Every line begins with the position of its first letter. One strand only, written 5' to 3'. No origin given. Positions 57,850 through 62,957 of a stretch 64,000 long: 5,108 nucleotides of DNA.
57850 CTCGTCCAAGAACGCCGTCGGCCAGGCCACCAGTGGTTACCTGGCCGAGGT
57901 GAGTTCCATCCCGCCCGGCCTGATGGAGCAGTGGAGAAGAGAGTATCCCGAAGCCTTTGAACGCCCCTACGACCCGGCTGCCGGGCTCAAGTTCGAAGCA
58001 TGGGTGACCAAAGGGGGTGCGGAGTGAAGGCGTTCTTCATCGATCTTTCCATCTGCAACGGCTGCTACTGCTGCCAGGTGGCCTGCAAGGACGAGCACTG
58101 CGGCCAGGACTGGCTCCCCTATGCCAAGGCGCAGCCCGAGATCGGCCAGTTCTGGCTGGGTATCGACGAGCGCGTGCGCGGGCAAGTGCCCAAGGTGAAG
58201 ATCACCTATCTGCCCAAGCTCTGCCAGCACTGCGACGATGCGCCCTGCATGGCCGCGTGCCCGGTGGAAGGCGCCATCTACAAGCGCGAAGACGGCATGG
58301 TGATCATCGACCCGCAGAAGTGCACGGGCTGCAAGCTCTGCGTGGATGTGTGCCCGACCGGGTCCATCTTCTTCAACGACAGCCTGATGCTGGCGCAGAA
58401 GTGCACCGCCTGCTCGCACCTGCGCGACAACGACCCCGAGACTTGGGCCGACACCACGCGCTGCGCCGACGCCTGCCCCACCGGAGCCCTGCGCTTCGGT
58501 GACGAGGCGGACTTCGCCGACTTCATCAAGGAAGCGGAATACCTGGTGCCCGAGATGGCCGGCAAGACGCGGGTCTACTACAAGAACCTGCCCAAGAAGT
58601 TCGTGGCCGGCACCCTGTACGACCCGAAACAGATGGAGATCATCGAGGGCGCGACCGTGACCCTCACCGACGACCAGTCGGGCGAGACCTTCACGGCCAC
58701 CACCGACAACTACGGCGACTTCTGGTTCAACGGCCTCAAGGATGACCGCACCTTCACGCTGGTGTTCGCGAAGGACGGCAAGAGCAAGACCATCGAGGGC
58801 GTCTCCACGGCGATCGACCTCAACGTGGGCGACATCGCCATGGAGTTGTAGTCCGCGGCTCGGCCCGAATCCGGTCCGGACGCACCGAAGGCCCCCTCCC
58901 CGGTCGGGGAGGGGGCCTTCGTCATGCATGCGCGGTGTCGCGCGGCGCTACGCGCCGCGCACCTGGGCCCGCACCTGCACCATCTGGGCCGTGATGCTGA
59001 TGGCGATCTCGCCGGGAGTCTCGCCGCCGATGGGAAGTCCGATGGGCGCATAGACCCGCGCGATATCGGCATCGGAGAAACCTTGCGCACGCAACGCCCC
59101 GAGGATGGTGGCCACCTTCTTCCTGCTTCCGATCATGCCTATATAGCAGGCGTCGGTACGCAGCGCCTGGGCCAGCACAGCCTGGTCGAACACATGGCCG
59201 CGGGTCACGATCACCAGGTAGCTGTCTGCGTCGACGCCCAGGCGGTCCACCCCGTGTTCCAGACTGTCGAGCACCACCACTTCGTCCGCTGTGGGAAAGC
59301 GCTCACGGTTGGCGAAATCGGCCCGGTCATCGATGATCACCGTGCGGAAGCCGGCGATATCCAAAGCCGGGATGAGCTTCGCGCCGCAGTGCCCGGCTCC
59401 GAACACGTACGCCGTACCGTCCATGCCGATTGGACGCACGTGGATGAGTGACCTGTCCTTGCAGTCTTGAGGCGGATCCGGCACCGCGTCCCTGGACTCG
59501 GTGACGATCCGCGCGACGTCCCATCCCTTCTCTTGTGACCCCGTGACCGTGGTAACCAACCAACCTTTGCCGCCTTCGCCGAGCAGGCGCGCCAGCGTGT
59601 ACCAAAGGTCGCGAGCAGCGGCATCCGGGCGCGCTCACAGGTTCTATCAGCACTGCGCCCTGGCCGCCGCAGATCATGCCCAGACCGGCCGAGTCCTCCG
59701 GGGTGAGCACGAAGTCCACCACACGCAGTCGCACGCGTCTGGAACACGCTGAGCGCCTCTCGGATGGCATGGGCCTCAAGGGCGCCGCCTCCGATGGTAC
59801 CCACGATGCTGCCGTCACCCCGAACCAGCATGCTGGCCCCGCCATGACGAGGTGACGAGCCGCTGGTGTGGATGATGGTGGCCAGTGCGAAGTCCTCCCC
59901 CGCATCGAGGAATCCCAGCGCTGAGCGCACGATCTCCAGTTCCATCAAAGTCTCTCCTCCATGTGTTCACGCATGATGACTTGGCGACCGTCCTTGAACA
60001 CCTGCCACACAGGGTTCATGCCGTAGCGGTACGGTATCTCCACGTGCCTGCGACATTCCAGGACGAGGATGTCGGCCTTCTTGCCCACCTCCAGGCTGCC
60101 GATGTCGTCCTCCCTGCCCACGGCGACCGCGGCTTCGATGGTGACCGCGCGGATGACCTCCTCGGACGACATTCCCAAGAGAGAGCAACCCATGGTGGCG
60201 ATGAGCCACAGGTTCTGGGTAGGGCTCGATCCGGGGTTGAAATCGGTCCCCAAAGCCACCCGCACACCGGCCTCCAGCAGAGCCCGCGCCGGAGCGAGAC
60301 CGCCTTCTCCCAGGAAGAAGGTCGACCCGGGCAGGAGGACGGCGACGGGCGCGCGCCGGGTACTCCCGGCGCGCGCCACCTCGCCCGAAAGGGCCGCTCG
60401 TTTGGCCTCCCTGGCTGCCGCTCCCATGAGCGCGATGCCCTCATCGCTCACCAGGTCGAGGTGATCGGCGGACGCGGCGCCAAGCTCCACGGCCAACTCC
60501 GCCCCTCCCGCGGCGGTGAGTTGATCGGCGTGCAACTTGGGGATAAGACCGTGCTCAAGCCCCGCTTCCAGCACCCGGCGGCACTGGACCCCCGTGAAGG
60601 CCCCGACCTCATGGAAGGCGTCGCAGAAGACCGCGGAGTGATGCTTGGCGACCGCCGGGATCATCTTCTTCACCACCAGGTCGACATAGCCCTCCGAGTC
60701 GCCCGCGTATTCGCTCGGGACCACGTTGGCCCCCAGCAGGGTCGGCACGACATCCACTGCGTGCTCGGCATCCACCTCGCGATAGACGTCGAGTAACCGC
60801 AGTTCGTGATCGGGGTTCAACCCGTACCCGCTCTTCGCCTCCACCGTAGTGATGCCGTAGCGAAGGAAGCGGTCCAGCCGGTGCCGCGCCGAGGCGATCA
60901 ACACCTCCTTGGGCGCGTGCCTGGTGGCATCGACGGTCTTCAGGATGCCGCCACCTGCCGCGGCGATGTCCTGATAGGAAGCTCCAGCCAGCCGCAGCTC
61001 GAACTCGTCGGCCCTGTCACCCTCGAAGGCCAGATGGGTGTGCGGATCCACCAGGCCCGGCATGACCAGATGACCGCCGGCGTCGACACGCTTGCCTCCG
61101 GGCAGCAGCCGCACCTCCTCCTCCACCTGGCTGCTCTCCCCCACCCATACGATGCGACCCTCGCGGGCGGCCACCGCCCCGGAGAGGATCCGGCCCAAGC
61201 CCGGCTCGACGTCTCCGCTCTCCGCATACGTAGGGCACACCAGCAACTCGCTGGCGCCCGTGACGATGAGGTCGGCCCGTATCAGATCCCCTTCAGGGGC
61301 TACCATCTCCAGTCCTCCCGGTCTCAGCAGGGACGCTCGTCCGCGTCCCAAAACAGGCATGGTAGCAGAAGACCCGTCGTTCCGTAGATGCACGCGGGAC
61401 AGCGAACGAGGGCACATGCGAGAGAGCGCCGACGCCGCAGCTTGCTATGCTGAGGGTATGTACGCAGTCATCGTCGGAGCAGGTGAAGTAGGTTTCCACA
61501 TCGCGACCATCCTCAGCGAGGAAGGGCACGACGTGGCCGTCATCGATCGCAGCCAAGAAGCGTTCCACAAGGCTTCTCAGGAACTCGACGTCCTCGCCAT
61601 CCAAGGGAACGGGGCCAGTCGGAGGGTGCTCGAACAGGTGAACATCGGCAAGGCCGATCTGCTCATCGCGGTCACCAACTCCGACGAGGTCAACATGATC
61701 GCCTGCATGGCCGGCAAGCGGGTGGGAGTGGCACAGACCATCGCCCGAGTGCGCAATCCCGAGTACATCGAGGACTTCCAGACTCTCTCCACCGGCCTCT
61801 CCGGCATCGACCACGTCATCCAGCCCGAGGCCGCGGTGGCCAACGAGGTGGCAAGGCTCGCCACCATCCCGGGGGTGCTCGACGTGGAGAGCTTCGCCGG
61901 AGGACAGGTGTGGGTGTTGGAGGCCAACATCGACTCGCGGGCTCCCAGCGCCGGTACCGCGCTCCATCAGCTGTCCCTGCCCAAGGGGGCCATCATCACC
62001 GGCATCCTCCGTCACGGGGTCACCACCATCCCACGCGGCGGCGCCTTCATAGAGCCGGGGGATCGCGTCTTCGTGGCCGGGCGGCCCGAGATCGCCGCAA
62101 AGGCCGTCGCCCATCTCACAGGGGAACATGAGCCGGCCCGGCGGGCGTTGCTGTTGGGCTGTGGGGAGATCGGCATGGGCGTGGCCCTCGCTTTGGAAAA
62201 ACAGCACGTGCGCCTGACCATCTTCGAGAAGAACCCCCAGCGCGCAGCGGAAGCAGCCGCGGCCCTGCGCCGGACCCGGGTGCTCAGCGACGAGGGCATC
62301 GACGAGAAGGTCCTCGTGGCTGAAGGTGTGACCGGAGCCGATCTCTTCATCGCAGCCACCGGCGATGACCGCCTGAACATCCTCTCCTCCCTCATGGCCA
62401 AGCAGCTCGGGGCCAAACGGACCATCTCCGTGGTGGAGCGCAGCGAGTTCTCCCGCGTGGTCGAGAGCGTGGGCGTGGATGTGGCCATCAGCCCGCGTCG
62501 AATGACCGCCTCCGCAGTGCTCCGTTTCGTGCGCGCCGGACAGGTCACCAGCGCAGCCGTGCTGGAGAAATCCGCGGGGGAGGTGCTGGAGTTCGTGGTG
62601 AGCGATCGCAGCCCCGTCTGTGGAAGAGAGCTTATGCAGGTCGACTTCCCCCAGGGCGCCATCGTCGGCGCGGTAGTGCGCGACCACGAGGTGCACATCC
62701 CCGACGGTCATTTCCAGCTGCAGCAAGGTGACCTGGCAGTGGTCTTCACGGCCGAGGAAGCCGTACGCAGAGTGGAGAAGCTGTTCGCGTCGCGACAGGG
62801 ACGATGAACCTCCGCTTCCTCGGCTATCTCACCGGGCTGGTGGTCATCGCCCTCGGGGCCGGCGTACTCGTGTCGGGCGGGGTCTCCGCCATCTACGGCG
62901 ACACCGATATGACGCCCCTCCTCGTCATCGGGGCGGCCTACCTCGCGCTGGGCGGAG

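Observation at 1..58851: Three paralogous pyrogallol-phloroglucinol-transhydroxylase-like Mo enzymes (alpha plus Fe-S beta) in one 64-kb window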

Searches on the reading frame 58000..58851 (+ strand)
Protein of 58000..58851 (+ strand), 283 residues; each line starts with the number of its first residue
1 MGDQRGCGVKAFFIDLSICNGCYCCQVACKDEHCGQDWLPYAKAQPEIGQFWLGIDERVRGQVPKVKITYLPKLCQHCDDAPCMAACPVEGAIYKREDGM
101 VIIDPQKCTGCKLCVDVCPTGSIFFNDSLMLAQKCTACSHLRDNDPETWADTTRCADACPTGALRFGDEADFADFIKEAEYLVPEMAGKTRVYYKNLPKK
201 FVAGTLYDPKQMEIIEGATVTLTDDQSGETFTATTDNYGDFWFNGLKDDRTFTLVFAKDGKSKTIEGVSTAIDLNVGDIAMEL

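Call 7: search_protein_families(library=pfam, proteins=[window:58000-58851:+])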
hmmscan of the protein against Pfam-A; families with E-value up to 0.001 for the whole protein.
window:58000-58851:+ (283 aa): 14 families
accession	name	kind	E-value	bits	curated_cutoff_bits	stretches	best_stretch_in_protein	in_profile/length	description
PF13247.11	Fer4_11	-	4.3e-22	78.6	26.2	1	67-168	2-99/100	4Fe-4S dicluster domain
PF13237.11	Fer4_10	-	3.3e-11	43.4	25.5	2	100-160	1-53/53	4Fe-4S dicluster domain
PF13620.12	CarboxypepD_reg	-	5.2e-11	43.2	32.3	1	202-269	2-68/82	Carboxypeptidase regulatory-like domain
PF12838.12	Fer4_7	-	2.9e-10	40.9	27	1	75-121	2-51/52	4Fe-4S dicluster domain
PF12837.12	Fer4_6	-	4e-10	39.6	25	1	101-123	2-24/24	4Fe-4S binding domain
PF00037.32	Fer4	-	1.2e-09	38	21.1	1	101-123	1-23/24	4Fe-4S binding domain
PF12797.12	Fer4_2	-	2e-09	37.2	24.5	1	100-120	2-22/22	4Fe-4S binding domain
PF13187.11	Fer4_9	-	6.7e-09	36.1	27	1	75-122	2-51/52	4Fe-4S dicluster domain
PF14697.11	Fer4_21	-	3.2e-07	30.8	35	1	75-121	8-55/59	4Fe-4S dicluster domain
PF13484.11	Fer4_16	-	0.00013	23.1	30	0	107-138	1-32/66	4Fe-4S double cluster binding domain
PF13459.11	Fer4_15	-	0.00017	22.7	22.4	1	101-165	1-65/66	4Fe-4S single cluster domain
PF12800.12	Fer4_4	-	0.00025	21.6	24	1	105-121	1-17/17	4Fe-4S binding domain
PF25160.1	LdpA_Fe-S-bd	-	0.00068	19.8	27.6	1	80-123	6-43/49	LdpA Fe-S cluster-binding domain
PF17210.9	SdrD_B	-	0.00089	19.9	29.7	0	214-261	23-70/112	SdrD B-like domain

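Call 8: search_protein_families(library=ncbifam, proteins=[window:58000-58851:+])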
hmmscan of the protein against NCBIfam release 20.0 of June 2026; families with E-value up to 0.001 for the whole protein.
window:58000-58851:+ (283 aa): 53 families (the best 25 are shown)
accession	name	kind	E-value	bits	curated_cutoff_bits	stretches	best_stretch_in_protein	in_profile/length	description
NF011569.0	PRK14993.1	equivalog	6.6e-28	97.8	416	1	11-203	45-230/244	tetrathionate reductase subunit TtrB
TIGR02951.1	DMSO_dmsB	equivalog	2.3e-26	92.8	214.1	1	11-168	3-152/161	DMSO/selenate family reductase complex B subunit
NF041715.1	arsenate_red_ArrB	equivalog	1e-24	87.4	450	1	13-127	6-108/233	arsenate respiratory reductase iron-sulfur subunit ArrB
TIGR03478.1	DMSO_red_II_bet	subfamily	9.2e-23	80.7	480.7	1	43-167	101-218/321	DMSO reductase family type II enzyme, iron-sulfur subunit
TIGR03149.1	cyt_nit_nrfC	equivalog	6.2e-21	74.8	377.6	1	14-173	43-188/225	cytochrome c nitrite reductase Fe-S protein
NF009451.0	PRK12809.1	equivalog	8.3e-20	70.6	1154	1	15-173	8-143/639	formate-dependent uric acid utilization protein YgfT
NF045797.1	DsrO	equivalog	4.7e-19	68.7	200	1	12-174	46-207/235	sulfate reduction electron transfer complex DsrMKJOP subunit DsrO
TIGR01660.1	narH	equivalog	7.7e-19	67.5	524.05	1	55-141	163-249/492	nitrate reductase subunit beta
NF041782.1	mnquin_red_QrcC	equivalog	9.1e-19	68.1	400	1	13-126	4-119/239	menaquinone reductase iron-sulfur cluster-binding subunit QrcC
NF042979.1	EthbenzDh_ebdB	equivalog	2.9e-18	65.8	740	1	45-167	125-240/354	ethylbenzene dehydrogenase subunit beta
TIGR01582.1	FDH-beta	equivalog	7e-17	61.4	334.7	1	11-192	23-200/283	formate dehydrogenase subunit beta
NF008134.0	PRK10882.1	equivalog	4.1e-16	59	263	1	15-184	44-220/329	hydrogenase 2 operon protein HybA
NF009408.0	PRK12769.1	equivalog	6.1e-16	57.7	1003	1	17-178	10-156/659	formate-dependent uric acid utilization protein AegA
NF038355.1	FDH3_beta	equivalog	1.6e-13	51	240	1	11-143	4-126/180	formate dehydrogenase FDH3 subunit beta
NF007382.0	PRK09898.1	equivalog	4e-12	46.1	213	1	18-166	67-200/208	ferredoxin-like protein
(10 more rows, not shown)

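Call 17: search_solved_structures(query=window:58000-58851:+, show_alignments=1, max_evalue=1e-10)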
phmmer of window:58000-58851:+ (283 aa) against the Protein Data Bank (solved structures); distinct sequences matched with E-value up to 1e-10: 17.
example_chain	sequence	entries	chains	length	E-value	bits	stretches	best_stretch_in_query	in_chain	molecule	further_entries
4v4c_B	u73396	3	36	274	3.2e-47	164.3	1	13-264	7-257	Pyrogallol hydroxytransferase small subunit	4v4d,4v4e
2vpw_B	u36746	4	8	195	3.1e-27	98.6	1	11-200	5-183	NRFC PROTEIN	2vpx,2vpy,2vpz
6cz7_B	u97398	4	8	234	7.6e-22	81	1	13-127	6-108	4Fe-4S ferredoxin, iron-sulfur binding domain protein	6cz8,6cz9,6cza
2ivf_B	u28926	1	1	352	1.6e-20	76.6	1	56-141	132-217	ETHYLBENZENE DEHYDROGENASE BETA-SUBUNIT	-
1q16_B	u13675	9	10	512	7.3e-20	74.5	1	59-159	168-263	Respiratory nitrate reductase 1 beta chain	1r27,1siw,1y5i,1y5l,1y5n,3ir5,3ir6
3egw_B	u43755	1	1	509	3.8e-19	72.1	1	59-159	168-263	Respiratory nitrate reductase 1 beta chain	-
1y4z_B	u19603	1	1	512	4.3e-19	71.9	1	59-159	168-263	Respiratory nitrate reductase 1 beta chain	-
4ydd_B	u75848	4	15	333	7.2e-19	71.2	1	57-140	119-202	DMSO reductase family type II enzyme, iron-sulfur subunit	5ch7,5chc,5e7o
1kqf_B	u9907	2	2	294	1.5e-15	60.3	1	11-176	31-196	FORMATE DEHYDROGENASE, NITRATE-INDUCIBLE, IRON-SULFUR SUBUNIT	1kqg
7b04_A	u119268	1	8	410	2.3e-15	59.7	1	69-166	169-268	Nitrite oxidoreductase subunit B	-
7qv7_A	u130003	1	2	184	5.1e-13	52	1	70-133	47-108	Hydrogen dependent carbon dioxide reductase subunit HycB3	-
7z0s_B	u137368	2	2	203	6.6e-13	51.6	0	14-132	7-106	Formate hydrogenlyase subunit 2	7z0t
6lod_B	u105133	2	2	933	1.5e-12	50.4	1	12-122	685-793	Fe-S-cluster-containing hydrogenase components 1-like protein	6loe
9mqx_E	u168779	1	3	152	1.7e-12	50.3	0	70-166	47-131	Fe-S-cluster-containing hydrogenase subunit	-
8c0z_C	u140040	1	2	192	1.9e-11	46.8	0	10-172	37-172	Iron-sulfur cluster-binding protein potential subunit of aldehyde oxidoreductase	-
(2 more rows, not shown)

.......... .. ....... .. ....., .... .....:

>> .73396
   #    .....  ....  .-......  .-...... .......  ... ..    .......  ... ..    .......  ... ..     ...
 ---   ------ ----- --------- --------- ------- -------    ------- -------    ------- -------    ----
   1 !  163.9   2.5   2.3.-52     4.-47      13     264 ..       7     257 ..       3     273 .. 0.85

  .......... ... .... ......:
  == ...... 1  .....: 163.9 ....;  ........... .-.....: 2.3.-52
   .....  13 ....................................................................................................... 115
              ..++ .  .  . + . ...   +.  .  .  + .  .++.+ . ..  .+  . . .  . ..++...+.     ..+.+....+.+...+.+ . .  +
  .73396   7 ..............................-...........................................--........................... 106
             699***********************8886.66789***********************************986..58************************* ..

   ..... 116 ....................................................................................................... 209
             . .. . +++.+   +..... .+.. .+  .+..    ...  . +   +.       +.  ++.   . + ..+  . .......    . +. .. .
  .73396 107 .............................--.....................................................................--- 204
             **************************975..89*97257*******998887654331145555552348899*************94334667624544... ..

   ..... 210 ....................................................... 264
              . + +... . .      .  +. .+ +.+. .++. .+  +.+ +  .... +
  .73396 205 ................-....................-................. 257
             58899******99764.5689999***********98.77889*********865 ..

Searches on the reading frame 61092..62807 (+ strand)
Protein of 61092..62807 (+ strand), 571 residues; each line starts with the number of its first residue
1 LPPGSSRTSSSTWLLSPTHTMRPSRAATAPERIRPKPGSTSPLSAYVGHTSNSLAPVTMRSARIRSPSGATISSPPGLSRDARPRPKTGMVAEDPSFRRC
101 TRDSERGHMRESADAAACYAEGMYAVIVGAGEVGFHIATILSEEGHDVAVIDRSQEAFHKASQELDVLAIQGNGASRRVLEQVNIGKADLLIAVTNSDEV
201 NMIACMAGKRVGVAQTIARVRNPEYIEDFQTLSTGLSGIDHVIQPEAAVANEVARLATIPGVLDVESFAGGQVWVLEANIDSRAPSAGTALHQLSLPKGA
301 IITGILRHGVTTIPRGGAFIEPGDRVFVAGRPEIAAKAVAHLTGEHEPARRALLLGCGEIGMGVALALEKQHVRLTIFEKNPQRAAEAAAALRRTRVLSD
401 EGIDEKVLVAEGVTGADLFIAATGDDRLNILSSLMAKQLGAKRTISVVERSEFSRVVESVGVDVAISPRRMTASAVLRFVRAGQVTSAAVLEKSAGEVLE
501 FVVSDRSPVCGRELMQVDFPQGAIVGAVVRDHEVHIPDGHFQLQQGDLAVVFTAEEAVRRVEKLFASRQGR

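Call 56: search_protein_families(library=pfam, proteins=[window:61092-62807:+], max_evalue=0.01)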
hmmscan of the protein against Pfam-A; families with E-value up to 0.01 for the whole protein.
window:61092-62807:+ (571 aa): 23 families
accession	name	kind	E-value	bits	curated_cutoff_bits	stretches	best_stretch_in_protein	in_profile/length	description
PF02254.24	TrkA_N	-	2.2e-48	163.8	23.8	2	126-245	2-116/116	TrkA-N domain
PF02080.26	TrkA_C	-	1.2e-24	86.4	27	2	498-565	1-70/71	TrkA-C domain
PF13241.12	NAD_binding_7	-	5.4e-10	40.2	22.1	2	121-203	6-77/104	Putative NAD(P)-binding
PF01488.26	Shikimate_DH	-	2.7e-09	37.6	24.3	2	124-199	14-87/138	Shikimate / quinate 5-dehydrogenase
PF03435.24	Sacchrp_dh_NADP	-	8.1e-08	33.1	25.1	1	353-398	2-49/129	Saccharopine dehydrogenase NADP binding domain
PF02737.24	3HCDH_N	-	3.1e-07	30.9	22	1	126-167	3-44/180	3-hydroxyacyl-CoA dehydrogenase, NAD binding domain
PF03807.23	F420_oxidored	-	2.7e-06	28.3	21.6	1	127-171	4-50/94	NADP oxidoreductase coenzyme F420-dependent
PF01266.30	DAO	-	9.3e-06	25.8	27.9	1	126-161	3-38/353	FAD dependent oxidoreductase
PF02826.25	2-Hacid_dh_C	-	1e-05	25.5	25.1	0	104-160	18-74/178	D-isomer specific 2-hydroxyacid dehydrogenase, NAD binding domain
PF13450.12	NAD_binding_8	-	2.4e-05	24.9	21.9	0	127-156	1-30/68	NAD(P)-binding Rossmann-like domain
PF01210.29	NAD_Gly3P_dh_N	-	2.4e-05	24.8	23.1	0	127-162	4-39/158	NAD-dependent glycerol-3-phosphate dehydrogenase N-terminus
PF00070.33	Pyr_redox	-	2.8e-05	25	22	1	125-158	2-35/82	Pyridine nucleotide-disulphide oxidoreductase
PF07992.20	Pyr_redox_2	-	3.1e-05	24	26.1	0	110-164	128-184/291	Pyridine nucleotide-disulphide oxidoreductase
PF02558.23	ApbA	-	6.2e-05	23.1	22.2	1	126-192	2-71/150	Ketopantoate reductase PanE/ApbA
PF03446.21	NAD_binding_2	-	9.4e-05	22.9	21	1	127-202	4-71/161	NAD binding domain of 6-phosphogluconate dehydrogenase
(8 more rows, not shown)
